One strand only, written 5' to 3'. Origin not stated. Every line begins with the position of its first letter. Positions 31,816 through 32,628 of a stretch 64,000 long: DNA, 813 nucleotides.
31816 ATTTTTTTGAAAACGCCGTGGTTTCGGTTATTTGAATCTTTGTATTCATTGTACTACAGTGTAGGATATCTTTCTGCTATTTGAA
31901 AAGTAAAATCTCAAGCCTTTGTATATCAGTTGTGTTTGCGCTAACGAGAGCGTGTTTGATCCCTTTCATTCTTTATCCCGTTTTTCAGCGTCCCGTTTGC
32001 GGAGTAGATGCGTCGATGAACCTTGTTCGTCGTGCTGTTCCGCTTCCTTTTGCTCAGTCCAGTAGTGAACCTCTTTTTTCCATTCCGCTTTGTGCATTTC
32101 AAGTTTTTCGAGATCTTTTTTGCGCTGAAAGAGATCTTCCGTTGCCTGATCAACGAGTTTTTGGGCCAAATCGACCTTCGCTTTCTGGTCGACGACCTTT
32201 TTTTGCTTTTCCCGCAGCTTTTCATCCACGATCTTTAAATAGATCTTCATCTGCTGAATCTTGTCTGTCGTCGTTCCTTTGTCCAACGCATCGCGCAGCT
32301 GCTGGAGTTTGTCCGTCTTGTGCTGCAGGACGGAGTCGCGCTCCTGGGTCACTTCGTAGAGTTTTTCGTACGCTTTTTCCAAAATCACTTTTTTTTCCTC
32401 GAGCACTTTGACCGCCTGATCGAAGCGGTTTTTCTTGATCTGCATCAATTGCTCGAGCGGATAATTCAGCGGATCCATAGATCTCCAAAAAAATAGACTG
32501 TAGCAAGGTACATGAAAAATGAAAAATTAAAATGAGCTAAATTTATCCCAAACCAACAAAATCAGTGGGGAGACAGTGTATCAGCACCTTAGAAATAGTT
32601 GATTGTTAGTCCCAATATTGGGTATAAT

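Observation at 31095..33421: Conserved chlamydial T3SS operon is fragmented: sctO is isolated between two toxin-antitoxin cassettes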

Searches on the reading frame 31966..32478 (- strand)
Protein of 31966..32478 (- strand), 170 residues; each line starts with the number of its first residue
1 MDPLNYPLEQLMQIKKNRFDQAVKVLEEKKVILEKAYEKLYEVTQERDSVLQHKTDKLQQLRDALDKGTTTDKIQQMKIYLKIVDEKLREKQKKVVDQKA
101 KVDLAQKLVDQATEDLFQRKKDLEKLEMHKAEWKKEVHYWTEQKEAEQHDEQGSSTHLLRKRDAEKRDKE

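Call 3: search_protein_families(library=pfam, proteins=[window:31966-32478:-], max_evalue=0.01)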
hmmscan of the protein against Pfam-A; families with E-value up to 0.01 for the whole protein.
window:31966-32478:- (170 aa): 1 family
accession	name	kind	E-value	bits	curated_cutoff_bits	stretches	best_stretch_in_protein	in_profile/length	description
PF16789.10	YscO-like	-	2.1e-46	158.3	27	1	5-163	3-161/161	YscO-like protein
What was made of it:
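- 31966..32478 (-): sctO (cdsO), intact domain. Its last ~3 codons and stop codon now come from inserted DNA. PF16789 YscO-like E 2.1e-46, profile positions 3-161 of 161 (call 3).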

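Call 12: find_homologous_proteins(query=window:31966-32478:-, max_evalue=0.00001)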
Query window:31966-32478:- (170 aa): 409 proteins with E <= 0.00001 among 523 candidates; the best 120 are listed.
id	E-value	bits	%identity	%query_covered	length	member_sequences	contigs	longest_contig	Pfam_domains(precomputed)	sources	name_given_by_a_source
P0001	6.9e-97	340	100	100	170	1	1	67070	PF16789.11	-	-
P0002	1.0e-79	284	84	100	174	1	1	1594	PF16789.11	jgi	jgi:hypothetical protein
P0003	1.6e-78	280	83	99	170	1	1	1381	PF02050.23,PF16789.11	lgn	-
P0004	6.3e-77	275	82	94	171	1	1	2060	PF16789.11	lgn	-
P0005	1.1e-75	271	81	94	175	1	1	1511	PF02050.23,PF16789.11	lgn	-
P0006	5.2e-75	269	80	100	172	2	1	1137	PF02050.23,PF16789.11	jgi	-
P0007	2.0e-74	267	79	99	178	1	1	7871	PF02050.23,PF16789.11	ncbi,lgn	ncbi:MAG: type III secretion T3S chaperone [Chlamydiota bacterium]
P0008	1.1e-73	264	79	98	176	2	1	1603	PF02050.23,PF16789.11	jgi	jgi:flagellar biosynthesis chaperone FliJ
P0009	7.5e-73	262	77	99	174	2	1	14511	PF02050.23,PF16789.11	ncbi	-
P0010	2.1e-72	260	77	94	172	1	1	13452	PF02050.23,PF16789.11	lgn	-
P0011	1.2e-71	258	78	99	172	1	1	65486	PF16789.11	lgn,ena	-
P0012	2.2e-71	257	76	99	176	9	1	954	PF02050.23,PF16789.11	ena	-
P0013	2.7e-71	257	77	99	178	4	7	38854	PF02050.23,PF16789.11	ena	-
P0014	3.2e-71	256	77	99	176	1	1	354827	PF16789.11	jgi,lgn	jgi:flagellar biosynthesis chaperone FliJ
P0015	5.9e-71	255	79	99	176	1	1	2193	PF02050.23,PF16789.11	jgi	jgi:flagellar biosynthesis chaperone FliJ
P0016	6.8e-71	255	77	98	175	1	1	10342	PF02050.23,PF16789.11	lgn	-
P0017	9.6e-71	255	77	99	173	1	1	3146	PF16789.11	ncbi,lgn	-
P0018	9.7e-71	255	77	99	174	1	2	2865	PF16789.11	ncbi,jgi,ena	-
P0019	1.1e-70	255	76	99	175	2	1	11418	PF16789.11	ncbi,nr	ncbi:MAG TPA: hypothetical protein VLE89_07980, partial [Chlamydiales bacterium]|nr:hypothetical pro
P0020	1.3e-70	254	76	99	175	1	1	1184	PF02050.23,PF16789.11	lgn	-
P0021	1.4e-70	254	78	99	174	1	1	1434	PF02050.23,PF16789.11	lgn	-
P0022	1.5e-70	254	78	99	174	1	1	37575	PF02050.23,PF16789.11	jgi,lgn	-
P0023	1.5e-70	254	78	99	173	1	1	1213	PF16789.11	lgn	-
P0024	3.4e-70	253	77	99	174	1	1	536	PF16789.11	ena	-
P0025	5.8e-70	252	75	98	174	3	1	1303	PF16789.11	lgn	-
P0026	6.6e-70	252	77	99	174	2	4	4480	PF02050.23,PF16789.11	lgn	-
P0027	8.0e-70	252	74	98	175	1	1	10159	PF16789.11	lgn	-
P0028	8.0e-70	252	77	99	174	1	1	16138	PF02050.23,PF16789.11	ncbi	-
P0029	8.7e-70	252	77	99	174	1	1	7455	PF16789.11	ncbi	-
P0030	9.4e-70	252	76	98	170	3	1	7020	PF02050.23,PF16789.11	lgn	-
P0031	1.2e-69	251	75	98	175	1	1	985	PF02050.23,PF16789.11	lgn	-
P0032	1.3e-69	251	75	99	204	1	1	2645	PF16789.11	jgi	jgi:flagellar biosynthesis chaperone FliJ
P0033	1.4e-69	251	74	100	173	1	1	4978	PF16789.11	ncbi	-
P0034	2.1e-69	250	77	99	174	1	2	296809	PF16789.11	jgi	jgi:flagellar biosynthesis chaperone FliJ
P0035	2.5e-69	250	75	99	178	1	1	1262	PF02050.23,PF16789.11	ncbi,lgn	-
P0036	3.8e-69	250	74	99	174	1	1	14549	PF16789.11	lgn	-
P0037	4.3e-69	249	76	99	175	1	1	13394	PF02050.23,PF16789.11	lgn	-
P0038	4.6e-69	249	75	98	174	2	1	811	PF16789.11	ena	-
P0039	5.0e-69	249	76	99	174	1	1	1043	PF16789.11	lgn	-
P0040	5.7e-69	249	75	98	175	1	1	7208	PF02050.23,PF16789.11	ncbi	-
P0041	6.9e-69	249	74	100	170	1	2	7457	PF16789.11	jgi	jgi:flagellar biosynthesis chaperone FliJ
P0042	7.1e-69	249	77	99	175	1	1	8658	PF16789.11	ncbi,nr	ncbi:MAG TPA: type III secretion T3S chaperone [Chlamydiales bacterium]|nr:type III secretion T3S ch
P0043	8.5e-69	248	76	98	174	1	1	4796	PF16789.11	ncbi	-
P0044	8.5e-69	248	74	99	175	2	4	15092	PF02050.23,PF16789.11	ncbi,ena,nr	ncbi:MAG: hypothetical protein A3E80_00185 [Chlamydiae bacterium RIFCSPHIGHO2_12_FULL_49_9]|nr:MAG: 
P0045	1.3e-68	248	76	99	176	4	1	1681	PF16789.11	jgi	-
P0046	1.4e-68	248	76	98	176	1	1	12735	PF16789.11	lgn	-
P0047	1.8e-68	247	77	98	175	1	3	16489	PF02050.23,PF16789.11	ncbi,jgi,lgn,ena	jgi:flagellar biosynthesis chaperone FliJ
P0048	3.5e-68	246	75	97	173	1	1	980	PF16789.11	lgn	-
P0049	3.6e-68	246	74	98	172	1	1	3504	PF02050.23,PF16789.11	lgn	-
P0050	4.3e-68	246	75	100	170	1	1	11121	PF16789.11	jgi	jgi:hypothetical protein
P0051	4.3e-68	246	74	98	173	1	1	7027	PF02050.23,PF16789.11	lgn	-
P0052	5.2e-68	246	74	98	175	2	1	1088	PF02050.23,PF16789.11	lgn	-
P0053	6.4e-68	246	72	98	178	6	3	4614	PF16789.11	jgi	-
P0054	7.1e-68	245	75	98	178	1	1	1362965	PF02050.23,PF16789.11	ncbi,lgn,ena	-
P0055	7.2e-68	245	75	99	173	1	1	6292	PF16789.11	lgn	-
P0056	7.2e-68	245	75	100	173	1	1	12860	PF16789.11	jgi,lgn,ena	-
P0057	8.1e-68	245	71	100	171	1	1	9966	PF16789.11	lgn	-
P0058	1.8e-67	244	74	99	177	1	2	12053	PF16789.11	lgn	-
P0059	2.3e-67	244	72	98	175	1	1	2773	PF16789.11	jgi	jgi:flagellar biosynthesis chaperone FliJ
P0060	2.8e-67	244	73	99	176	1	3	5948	PF02050.23,PF16789.11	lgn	-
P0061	3.2e-67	243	74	99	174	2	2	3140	PF16789.11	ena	-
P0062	3.2e-67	243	77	91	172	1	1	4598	PF16789.11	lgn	-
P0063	3.3e-67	243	74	99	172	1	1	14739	PF16789.11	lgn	-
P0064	3.5e-67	243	73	99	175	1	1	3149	PF16789.11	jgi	jgi:flagellar biosynthesis chaperone FliJ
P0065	3.7e-67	243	72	92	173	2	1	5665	PF16789.11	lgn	-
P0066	4.3e-67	243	74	99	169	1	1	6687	PF02050.23,PF16789.11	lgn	-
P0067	4.3e-67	243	72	99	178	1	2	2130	PF02050.23,PF16789.11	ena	-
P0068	4.3e-67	243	75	98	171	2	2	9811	PF16789.11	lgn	-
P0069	4.9e-67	243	75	98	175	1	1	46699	PF16789.11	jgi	jgi:flagellar biosynthesis chaperone FliJ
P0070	5.1e-67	243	72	98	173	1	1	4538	PF16789.11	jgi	jgi:hypothetical protein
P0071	5.4e-67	243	73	99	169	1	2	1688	PF02050.23,PF16789.11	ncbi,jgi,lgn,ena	jgi:flagellar biosynthesis chaperone FliJ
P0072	5.5e-67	243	72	97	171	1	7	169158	PF02050.23,PF16789.11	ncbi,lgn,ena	-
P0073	5.6e-67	243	73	99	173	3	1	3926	PF16789.11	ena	-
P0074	5.6e-67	243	73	99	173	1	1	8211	PF16789.11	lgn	-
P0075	6.9e-67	242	73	99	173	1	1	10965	PF16789.11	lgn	-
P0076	9.0e-67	242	73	99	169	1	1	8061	PF16789.11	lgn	-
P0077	9.8e-67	242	76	99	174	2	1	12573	PF02050.23,PF16789.11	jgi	jgi:flagellar biosynthesis chaperone FliJ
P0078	1.2e-66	241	74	99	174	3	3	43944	PF16789.11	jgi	jgi:hypothetical protein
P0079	1.2e-66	241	74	99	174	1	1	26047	PF02050.23,PF16789.11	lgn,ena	-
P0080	1.8e-66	241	74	98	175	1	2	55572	PF16789.11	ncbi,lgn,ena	-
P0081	1.9e-66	241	73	99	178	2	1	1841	PF02050.23,PF16789.11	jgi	jgi:flagellar biosynthesis chaperone FliJ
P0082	2.6e-66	240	72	98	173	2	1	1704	PF16789.11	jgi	jgi:hypothetical protein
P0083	3.0e-66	240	74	99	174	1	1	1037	PF02050.23,PF16789.11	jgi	jgi:flagellar biosynthesis chaperone FliJ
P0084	3.7e-66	240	72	98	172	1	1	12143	PF02050.23,PF16789.11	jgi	jgi:flagellar biosynthesis chaperone FliJ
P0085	3.9e-66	240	71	99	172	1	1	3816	PF16789.11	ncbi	-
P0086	4.9e-66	239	72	98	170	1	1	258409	PF16789.11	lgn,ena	-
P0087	5.1e-66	239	73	98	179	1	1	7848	PF16789.11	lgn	-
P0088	5.1e-66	239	72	99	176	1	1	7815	PF16789.11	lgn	-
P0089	6.1e-66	239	74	99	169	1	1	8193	PF02050.23,PF16789.11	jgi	jgi:flagellar biosynthesis chaperone FliJ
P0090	6.5e-66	239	74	97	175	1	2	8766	PF16789.11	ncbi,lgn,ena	-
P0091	9.2e-66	239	70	99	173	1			PF16789.11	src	-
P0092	9.8e-66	238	72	99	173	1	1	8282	PF16789.11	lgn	-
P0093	1.0e-65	238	73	99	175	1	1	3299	PF16789.11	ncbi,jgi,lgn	-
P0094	1.1e-65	238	74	99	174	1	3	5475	PF02050.23,PF16789.11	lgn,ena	-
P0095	1.2e-65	238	71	99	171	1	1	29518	PF16789.11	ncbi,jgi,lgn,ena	jgi:flagellar biosynthesis chaperone FliJ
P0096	1.3e-65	238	72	99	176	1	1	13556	PF02050.23,PF16789.11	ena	-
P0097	1.3e-65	238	70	98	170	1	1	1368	PF02050.23,PF16789.11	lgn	-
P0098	1.8e-65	238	72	99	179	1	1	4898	PF16789.11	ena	-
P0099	1.9e-65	238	73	99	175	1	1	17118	PF16789.11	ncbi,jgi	jgi:hypothetical protein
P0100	1.9e-65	238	74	99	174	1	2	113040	PF02050.23,PF16789.11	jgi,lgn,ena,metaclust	metaclust:\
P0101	2.1e-65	237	72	98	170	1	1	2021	PF02050.23,PF16789.11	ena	-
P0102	2.3e-65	237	70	99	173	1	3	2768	PF16789.11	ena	-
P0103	2.4e-65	237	70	100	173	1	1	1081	PF16789.11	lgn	-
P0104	2.4e-65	237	72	98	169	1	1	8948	PF16789.11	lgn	-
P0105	3.2e-65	237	73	94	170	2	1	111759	PF16789.11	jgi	-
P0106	3.3e-65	237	71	99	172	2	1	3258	PF16789.11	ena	-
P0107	4.3e-65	236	74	94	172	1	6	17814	PF02050.23,PF16789.11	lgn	-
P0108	5.5e-65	236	73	99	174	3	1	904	PF02050.23,PF16789.11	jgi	jgi:flagellar biosynthesis chaperone FliJ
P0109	5.5e-65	236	73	92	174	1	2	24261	PF16789.11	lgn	-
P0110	5.8e-65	236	73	99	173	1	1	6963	PF16789.11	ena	-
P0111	6.7e-65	236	72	98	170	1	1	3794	PF02050.23,PF16789.11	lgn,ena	-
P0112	6.9e-65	236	71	99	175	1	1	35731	PF16789.11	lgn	-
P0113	7.0e-65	236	69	99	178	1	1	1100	PF02050.23,PF16789.11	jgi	jgi:flagellar biosynthesis chaperone FliJ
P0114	7.5e-65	236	69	99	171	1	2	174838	PF02050.23,PF16789.11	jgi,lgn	jgi:flagellar biosynthesis chaperone FliJ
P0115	7.6e-65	236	77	94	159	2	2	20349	PF16789.11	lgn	-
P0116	1.1e-64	235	70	98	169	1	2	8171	PF16789.11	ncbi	-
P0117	1.1e-64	235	72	99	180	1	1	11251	PF16789.11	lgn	-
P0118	1.2e-64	235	71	98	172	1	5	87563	PF16789.11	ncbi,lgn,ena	-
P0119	1.3e-64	235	70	99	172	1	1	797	PF02050.23,PF16789.11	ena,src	-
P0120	1.6e-64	235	71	99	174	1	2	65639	PF16789.11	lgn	-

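Call 14: find_related_loci(query=A1, collection=genome_contigs, flank=6000)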
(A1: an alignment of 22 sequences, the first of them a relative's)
Query A1 (170 aa) in genome_contigs; peptide patterns used: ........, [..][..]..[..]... (x = any residue, [..] = any of these).
565 stretches matched a pattern; 147 encode a relative of the query (tblastn E <= 1e-3); the best 80 are kept; 80 distinct loci.
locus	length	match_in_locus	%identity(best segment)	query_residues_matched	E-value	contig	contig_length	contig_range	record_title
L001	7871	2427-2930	79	2-169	4e-83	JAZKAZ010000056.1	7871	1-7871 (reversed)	MAG: Chlamydiota bacterium isolate ADI_H3L2_1_122_18_3-bin054_1 ADIH3L21_B054_1_000000000056, whole genome shotgun seque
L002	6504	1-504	76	3-170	2e-79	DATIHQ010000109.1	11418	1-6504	MAG TPA_asm: Chlamydiales bacterium isolate SMAG_U15642 k141_230610, whole genome shotgun sequence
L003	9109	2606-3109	77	3-170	7e-79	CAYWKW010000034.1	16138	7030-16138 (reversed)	MAG TPA_asm: uncultured bacterium isolate SRP200132_co2_218 genome assembly, contig: NODE_2961_length_16138_cov_11.02891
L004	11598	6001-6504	78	3-170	1e-78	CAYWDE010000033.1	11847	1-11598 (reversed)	MAG TPA_asm: uncultured bacterium isolate SRP302895_co1_246 genome assembly, contig: NODE_10660_length_11847_cov_3.92690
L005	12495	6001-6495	78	3-167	1e-78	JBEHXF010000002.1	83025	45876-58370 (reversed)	MAG: Chlamydiota bacterium isolate ES1.bin.38 NODE_300_length_83025_cov_4.479222, whole genome shotgun sequence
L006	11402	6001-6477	79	2-160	1e-78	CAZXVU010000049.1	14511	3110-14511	MAG TPA_asm: uncultured bacterium isolate SRP200132_co1_523 genome assembly, contig: NODE_7289_length_14511_cov_9.233951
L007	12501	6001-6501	75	3-169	2e-77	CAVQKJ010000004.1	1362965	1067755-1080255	MAG: uncultured Chlamydiae bacterium isolate MFD00008.bin.3.143 genome assembly, contig: contig_22723, whole genome shot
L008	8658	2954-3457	77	3-170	2e-77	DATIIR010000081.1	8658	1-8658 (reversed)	MAG TPA_asm: Chlamydiales bacterium isolate SMAG_U15670 k141_292971, whole genome shotgun sequence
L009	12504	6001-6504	76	3-170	1e-77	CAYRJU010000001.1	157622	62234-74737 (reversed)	MAG TPA_asm: uncultured bacterium isolate SRP200132_co2_350 genome assembly, contig: NODE_18_length_157622_cov_15.402857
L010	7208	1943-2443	75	3-169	2e-77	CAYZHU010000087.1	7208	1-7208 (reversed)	MAG TPA_asm: uncultured bacterium isolate SRP200132_co1_73 genome assembly, contig: NODE_19258_length_7208_cov_5.883406,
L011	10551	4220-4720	74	2-169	1e-76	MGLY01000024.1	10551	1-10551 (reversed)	MAG: Chlamydiae bacterium RIFCSPHIGHO2_12_FULL_49_9 rifcsphigho2_12_scaffold_20496, whole genome shotgun sequence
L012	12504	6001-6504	74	3-170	3e-76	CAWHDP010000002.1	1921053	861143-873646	MAG: uncultured Chlamydiae bacterium isolate MFD04780.bin.1.32 genome assembly, contig: contig_180, whole genome shotgun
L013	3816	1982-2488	71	1-169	9e-76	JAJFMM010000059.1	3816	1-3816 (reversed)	MAG: Chlamydiae bacterium isolate OFTM30 OFTM30_58, whole genome shotgun sequence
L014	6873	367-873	78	1-169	7e-76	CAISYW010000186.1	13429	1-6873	MAG: uncultured Chlamydiae bacterium isolate AlinenSedimentsCore1_bin-1524 genome assembly, contig: bin-1524:186/202, wh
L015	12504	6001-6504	74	3-170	3e-75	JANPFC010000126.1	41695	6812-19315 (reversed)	MAG: Chlamydiota bacterium isolate VAR_78_metabat_106 VAR_78_k141_1127866, whole genome shotgun sequence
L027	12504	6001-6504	69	2-169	1e-70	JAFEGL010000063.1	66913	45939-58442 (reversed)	MAG: Verrucomicrobia bacterium isolate SZAS-17 LIN-573__63__length-66913, whole genome shotgun sequence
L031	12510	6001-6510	68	1-170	1e-69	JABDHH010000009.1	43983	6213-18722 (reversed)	MAG: Chlamydiae bacterium isolate BWOrgControl_Nextera85_MAG2 3300021041.a:Ga0206877_10035, whole genome shotgun sequenc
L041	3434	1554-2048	63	6-170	2e-61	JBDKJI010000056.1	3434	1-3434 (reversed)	MAG: Chlamydiota bacterium isolate guil_2019_sw_WHONDRS-S19S_0049_B_bin.14 scaffold_1824519, whole genome shotgun sequen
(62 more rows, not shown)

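Call 18: find_encoding_contigs(protein=P0002, flank=5000, max_places=3)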
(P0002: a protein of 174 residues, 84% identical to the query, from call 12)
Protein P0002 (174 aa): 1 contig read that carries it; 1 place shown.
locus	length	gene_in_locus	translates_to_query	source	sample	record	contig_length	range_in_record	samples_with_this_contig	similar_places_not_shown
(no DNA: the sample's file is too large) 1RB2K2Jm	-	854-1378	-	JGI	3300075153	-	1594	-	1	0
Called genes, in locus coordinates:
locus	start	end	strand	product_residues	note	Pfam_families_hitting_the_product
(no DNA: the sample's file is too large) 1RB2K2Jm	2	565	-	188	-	?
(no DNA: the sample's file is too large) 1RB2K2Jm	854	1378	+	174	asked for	PF16789:YscO-like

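Call 19: find_encoding_contigs(protein=P0004, flank=5000, max_places=3)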
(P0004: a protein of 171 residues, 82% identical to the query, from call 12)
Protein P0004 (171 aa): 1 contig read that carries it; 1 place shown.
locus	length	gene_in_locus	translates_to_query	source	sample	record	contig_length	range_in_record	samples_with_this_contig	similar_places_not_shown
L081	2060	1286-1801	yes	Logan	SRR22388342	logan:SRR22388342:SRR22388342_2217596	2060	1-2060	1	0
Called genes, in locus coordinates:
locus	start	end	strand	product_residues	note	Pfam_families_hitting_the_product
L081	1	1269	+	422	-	?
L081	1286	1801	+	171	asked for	PF16789:YscO-like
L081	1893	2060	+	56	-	?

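Call 20: find_encoding_contigs(protein=P0003, flank=5000, max_places=3)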
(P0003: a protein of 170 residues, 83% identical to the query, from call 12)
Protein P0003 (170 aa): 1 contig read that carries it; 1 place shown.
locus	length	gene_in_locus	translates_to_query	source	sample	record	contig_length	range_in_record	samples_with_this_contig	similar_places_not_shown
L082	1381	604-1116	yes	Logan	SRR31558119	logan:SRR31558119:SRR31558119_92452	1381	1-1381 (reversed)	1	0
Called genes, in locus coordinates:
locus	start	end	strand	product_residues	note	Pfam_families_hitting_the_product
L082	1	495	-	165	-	?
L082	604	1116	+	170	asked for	PF02050:FliJ (weak), PF16789:YscO-like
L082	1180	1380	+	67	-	?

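Call 21: find_encoding_contigs(protein=P0005, flank=5000, max_places=3)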
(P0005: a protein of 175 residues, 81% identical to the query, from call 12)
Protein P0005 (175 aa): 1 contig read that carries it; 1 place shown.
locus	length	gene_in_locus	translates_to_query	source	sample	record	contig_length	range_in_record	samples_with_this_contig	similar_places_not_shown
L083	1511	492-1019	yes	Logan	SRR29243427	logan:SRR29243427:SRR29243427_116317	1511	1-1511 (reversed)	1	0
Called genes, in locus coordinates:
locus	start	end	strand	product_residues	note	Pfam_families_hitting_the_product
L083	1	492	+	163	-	?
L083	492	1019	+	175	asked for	PF02050:FliJ (weak), PF16789:YscO-like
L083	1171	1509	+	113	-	?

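Call 22: find_encoding_contigs(protein=window:31966-32478:-, flank=10000, max_places=3)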
Protein window:31966-32478:- (170 aa): 3 contigs read that carry it; 1 place shown.
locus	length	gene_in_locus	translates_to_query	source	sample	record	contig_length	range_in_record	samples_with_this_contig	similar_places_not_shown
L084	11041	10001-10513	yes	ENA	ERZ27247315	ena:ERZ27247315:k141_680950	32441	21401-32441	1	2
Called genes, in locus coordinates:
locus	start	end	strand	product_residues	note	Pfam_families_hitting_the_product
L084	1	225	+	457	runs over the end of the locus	-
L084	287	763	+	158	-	-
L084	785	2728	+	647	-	-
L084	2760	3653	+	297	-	-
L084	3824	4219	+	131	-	PF05932:CesT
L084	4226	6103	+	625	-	PF16697:Yop-YscD_cpl, PF00498:FHA, PF16697:Yop-YscD_cpl, PF00498:FHA, PF23863:CdsD_PD1, PF22598:CdsD_PD2, PF23862:CdsD_C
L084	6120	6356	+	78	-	PF17376:DUF5398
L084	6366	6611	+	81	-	-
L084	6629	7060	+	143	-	PF07719:TPR_2 (faint), PF14559:TPR_19 (faint)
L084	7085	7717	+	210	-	PF09392:T3SS_needle_F (weak)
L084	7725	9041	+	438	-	PF02874:ATP-synt_ab_N (faint), PF00006:ATP-synt_ab, PF18269:T3SS_ATPase_C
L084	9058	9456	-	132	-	PF13744:HTH_37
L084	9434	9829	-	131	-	PF05973:Gp49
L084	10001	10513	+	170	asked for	PF16789:YscO-like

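Call 29: search_protein_families(library=pfam, proteins=[L003:151-774:-, L003:762-1667:-, L003:1910-2416:-, L004:4413-4790:-, L004:4949-5485:-, L011:1545-2912:-, L027:5099-5767:+, L031:5200-5940:+, L041:949-1344:-, L013:662-1924:+], max_evalue=0.01)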
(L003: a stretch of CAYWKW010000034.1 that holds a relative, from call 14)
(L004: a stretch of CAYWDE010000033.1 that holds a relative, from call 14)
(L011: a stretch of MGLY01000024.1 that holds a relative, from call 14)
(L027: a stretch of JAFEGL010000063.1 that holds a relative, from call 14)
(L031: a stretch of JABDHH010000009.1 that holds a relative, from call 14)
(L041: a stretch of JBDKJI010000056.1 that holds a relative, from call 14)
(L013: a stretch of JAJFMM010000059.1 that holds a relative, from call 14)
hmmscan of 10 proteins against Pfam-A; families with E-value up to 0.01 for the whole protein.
L003:151-774:- (207 aa): 1 family
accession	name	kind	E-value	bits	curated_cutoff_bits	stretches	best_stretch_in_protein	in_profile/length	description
PF13657.11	Couple_hipA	-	1.4e-09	38.8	22.5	1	20-109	8-93/99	HipA N-terminal domain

L003:762-1667:- (301 aa): 1 family
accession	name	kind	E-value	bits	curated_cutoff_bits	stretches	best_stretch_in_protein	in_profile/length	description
PF07804.18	HipA_C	-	9.5e-18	65.1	30.5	1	63-219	5-172/213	HipA-like C-terminal domain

L003:1910-2416:- (168 aa): 0 families

L004:4413-4790:- (125 aa): 0 families

L004:4949-5485:- (178 aa): 1 family
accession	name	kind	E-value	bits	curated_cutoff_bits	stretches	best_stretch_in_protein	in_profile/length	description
PF17628.7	IncD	-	0.0079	16.4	27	1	37-115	11-94/141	Inclusion membrane protein D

L011:1545-2912:- (455 aa): 2 families
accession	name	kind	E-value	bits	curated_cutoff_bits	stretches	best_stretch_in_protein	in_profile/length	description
PF13749.12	HATPase_c_4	-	7.5e-26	90.4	26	1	296-382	1-89/89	Putative ATP-dependent DNA helicase recG C-terminal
PF04326.19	SLFN_AlbA_2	-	9.2e-24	84.7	25.3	1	17-132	1-117/118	Schlafen, AlbA_2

L027:5099-5767:+ (222 aa): 1 family
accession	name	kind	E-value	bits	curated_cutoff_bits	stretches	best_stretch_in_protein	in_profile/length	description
PF01936.24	NYN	-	5e-16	60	24.2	1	5-173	1-140/145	NYN domain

L031:5200-5940:+ (246 aa): 0 families

L041:949-1344:- (131 aa): 1 family
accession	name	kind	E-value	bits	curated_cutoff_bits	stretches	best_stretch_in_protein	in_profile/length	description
PF05635.17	23S_rRNA_IVP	-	6.5e-23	81.4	33.8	1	7-110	1-105/106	23S rRNA-intervening sequence protein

L013:662-1924:+ (420 aa): 0 families
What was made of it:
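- On Inc proteins (cargo at the same junction in relatives): There is a weak IncD hit, E 0.008, below the cut-off (call 29).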
